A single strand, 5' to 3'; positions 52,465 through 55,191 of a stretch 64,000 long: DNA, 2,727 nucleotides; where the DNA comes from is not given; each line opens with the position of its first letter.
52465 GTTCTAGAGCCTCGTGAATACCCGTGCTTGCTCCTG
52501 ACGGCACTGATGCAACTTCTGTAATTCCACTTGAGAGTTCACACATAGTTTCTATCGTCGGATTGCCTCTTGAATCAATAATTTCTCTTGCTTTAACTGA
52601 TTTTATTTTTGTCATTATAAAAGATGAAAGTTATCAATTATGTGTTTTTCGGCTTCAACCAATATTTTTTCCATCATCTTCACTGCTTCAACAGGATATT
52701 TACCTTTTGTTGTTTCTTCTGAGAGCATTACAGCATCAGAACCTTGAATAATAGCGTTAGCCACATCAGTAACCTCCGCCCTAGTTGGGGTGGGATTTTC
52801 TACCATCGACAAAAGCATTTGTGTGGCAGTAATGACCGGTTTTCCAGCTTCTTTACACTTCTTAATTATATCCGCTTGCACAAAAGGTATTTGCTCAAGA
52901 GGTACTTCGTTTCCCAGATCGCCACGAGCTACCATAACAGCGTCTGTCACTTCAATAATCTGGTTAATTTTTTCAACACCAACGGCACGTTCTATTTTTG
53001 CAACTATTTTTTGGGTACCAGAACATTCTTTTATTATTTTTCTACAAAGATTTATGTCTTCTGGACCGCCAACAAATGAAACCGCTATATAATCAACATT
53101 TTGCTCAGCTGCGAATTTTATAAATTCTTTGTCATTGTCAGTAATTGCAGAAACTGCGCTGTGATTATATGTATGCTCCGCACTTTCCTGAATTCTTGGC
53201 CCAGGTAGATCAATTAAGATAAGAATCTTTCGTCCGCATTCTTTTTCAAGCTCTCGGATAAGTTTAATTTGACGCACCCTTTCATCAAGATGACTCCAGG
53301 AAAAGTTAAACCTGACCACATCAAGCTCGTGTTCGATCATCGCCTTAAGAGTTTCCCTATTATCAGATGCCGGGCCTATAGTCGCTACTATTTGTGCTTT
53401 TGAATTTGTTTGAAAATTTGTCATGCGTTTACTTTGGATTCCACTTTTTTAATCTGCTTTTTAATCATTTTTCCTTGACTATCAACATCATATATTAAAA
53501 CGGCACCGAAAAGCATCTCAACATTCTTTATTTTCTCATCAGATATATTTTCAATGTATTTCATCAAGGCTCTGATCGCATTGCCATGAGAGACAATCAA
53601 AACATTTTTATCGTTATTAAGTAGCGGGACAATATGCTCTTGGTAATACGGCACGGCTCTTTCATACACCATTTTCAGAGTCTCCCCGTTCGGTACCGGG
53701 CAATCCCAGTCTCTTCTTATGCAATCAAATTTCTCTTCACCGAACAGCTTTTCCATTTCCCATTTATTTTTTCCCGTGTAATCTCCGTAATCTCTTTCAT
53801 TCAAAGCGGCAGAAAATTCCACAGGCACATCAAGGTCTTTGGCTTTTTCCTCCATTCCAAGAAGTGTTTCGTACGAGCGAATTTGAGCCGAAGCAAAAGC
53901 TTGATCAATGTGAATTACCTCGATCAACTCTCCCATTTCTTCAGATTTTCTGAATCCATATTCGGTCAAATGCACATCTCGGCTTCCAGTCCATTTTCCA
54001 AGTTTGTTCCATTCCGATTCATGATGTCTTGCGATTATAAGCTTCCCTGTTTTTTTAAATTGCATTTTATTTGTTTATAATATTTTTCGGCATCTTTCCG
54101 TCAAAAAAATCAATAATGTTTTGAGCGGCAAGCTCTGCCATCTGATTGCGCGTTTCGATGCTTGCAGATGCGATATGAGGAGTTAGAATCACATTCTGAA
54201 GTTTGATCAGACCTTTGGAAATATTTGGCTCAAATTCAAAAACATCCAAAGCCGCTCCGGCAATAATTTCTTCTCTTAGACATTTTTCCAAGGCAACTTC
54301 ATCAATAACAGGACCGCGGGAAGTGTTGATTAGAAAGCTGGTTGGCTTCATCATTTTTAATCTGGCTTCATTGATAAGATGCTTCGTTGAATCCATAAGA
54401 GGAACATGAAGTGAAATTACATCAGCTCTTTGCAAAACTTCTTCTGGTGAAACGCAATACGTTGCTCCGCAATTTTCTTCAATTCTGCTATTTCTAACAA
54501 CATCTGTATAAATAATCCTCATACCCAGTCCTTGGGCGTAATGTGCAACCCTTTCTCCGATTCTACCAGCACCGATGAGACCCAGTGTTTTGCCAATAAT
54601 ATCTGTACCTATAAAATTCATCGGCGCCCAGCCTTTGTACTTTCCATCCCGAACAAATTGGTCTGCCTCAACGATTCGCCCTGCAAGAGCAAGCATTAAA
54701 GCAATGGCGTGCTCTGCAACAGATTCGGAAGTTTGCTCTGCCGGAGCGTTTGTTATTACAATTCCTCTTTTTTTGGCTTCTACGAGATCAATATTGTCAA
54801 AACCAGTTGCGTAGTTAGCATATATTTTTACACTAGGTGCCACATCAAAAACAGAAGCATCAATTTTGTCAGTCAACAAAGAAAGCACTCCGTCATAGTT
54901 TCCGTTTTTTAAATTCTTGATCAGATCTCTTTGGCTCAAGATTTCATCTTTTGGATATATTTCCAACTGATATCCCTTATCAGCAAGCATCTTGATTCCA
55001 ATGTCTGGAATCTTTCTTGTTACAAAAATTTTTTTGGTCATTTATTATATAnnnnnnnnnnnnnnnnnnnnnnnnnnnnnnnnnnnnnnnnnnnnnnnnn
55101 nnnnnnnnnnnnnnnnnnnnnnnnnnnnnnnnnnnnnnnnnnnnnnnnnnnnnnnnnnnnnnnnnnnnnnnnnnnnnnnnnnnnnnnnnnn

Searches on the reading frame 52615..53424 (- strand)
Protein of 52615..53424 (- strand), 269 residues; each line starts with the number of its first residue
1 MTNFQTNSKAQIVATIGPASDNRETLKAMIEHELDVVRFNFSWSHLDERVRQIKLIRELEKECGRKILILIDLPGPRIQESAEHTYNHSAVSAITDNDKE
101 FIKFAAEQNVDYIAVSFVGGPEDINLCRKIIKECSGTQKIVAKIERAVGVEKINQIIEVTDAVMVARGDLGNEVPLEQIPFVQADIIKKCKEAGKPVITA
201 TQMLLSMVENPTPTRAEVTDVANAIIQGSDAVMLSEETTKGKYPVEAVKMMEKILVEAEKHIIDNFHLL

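Call 59: search_protein_families(library=pfam, proteins=[window:52615-53424:-], max_evalue=0.001)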
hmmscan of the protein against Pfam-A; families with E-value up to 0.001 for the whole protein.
window:52615-53424:- (269 aa): 1 family
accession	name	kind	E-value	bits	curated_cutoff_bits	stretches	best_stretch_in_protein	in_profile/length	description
PF00224.27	PK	-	6.9e-80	269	30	2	91-248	171-328/328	Pyruvate kinase, barrel domain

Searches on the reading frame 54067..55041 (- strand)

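Call 3: search_protein_families(library=pfam, proteins=[window:54067-55041:-], max_evalue=0.01)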
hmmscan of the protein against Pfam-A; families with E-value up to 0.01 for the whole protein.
window:54067-55041:- (324 aa): 5 families
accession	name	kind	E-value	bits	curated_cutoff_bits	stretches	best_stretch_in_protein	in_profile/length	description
PF02826.25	2-Hacid_dh_C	-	2.7e-58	196.7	25.1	1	113-291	1-178/178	D-isomer specific 2-hydroxyacid dehydrogenase, NAD binding domain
PF00389.36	2-Hacid_dh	-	2.2e-26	92.5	24.6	1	5-323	1-134/134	D-isomer specific 2-hydroxyacid dehydrogenase, catalytic domain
PF03446.21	NAD_binding_2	-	2.6e-05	24.7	21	1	153-257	2-109/161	NAD binding domain of 6-phosphogluconate dehydrogenase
PF03807.23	F420_oxidored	-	0.00032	21.7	21.6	1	153-220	2-74/94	NADP oxidoreductase coenzyme F420-dependent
PF13478.12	XdhC_C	-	0.0036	18.3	29.7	0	155-258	3-68/125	XdhC Rossmann domain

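Call 4: search_protein_families(library=ncbifam, proteins=[window:54067-55041:-], max_evalue=0.01)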
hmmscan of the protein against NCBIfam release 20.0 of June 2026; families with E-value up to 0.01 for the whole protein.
window:54067-55041:- (324 aa): 26 families (the best 25 are shown)
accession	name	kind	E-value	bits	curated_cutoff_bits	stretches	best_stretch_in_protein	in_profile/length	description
NF009714.1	PRK13243.1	equivalog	3.8e-109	365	455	1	2-324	2-324/332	glyoxylate reductase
TIGR01327.1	PGDH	equivalog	3e-73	247.4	454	1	4-323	1-311/525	phosphoglycerate dehydrogenase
NF005069.0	PRK06487.1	equivalog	1.7e-60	204.8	448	1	59-319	58-317/320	2-hydroxyacid dehydrogenase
NF011938.0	PRK15409.1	equivalog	3.8e-60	203.6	492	1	51-323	48-319/324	glyoxylate/hydroxypyruvate reductase GhrB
NF008759.0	PRK11790.1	equivalog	1.7e-59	201.5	404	1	4-315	13-319/410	phosphoglycerate dehydrogenase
NF006263.0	PRK08410.1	equivalog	7.6e-55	186.5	389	1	59-316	52-310/311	D-2-hydroxyacid dehydrogenase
NF005387.0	PRK06932.1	equivalog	1e-54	185.7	492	1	62-313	57-310/314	2-hydroxyacid dehydrogenase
NF001309.0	PRK00257.1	equivalog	3.4e-43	148.1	434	1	145-317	111-282/379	4-phosphoerythronate dehydrogenase PdxB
NF005027.0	PRK06436.1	equivalog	2.6e-42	145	261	1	71-324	50-290/303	2-hydroxyacid dehydrogenase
NF005750.0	PRK07574.1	equivalog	2.3e-38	132.3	329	1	65-316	109-360/386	NAD-dependent formate dehydrogenase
NF041369.1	Dhydh_Halo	equivalog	5.6e-38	130.9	400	1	78-320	63-302/305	D-2-hydroxyacid dehydrogenase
NF000492.1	vanH_gen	exception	1.5e-37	129.4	540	1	71-312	67-310/312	D-lactate dehydrogenase VanH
NF009127.0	PRK12480.1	equivalog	2.2e-34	118.9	579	1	13-298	13-305/330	D-lactate dehydrogenase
NF006374.0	PRK08605.1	subfamily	3e-34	118.6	356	1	4-294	5-303/332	D-lactate dehydrogenase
NF000371.1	vanH_Agroup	exception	7.5e-30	104.2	700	1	70-312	71-315/322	VanH-A/VanH-Pt family D-lactate dehydrogenase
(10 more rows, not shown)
